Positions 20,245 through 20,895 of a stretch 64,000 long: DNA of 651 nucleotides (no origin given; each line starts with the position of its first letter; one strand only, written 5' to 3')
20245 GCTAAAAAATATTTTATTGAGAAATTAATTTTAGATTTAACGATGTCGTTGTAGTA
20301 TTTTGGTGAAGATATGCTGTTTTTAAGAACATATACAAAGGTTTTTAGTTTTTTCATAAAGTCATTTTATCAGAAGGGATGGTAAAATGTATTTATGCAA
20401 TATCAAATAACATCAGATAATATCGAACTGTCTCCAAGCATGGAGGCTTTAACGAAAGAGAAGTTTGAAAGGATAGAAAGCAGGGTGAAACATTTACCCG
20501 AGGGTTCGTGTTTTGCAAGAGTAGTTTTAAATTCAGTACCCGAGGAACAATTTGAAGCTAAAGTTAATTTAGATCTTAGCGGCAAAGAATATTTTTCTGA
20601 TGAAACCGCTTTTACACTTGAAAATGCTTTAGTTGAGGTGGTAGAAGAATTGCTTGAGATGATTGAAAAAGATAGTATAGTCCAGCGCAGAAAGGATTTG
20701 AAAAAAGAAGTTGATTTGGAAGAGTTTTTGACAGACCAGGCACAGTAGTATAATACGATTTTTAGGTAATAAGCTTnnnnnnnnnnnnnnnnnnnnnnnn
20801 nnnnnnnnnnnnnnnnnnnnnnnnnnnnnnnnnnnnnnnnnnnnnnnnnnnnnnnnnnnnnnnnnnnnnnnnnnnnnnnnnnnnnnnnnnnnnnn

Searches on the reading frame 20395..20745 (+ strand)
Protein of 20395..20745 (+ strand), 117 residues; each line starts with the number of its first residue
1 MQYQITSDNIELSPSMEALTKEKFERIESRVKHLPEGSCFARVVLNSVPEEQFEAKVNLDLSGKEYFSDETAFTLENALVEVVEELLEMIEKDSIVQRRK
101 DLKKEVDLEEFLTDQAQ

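Call 5: search_protein_families(library=pfam, proteins=[window:20395-20745:+], max_evalue=0.01)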
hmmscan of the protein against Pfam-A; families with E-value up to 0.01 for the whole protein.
window:20395-20745:+ (117 aa): 1 family
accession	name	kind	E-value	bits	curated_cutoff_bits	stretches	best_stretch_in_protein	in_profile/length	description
PF02482.25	Ribosomal_S30AE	-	5.2e-09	37.2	23.7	1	3-92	1-82/88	Sigma 54 modulation protein / S30EA ribosomal protein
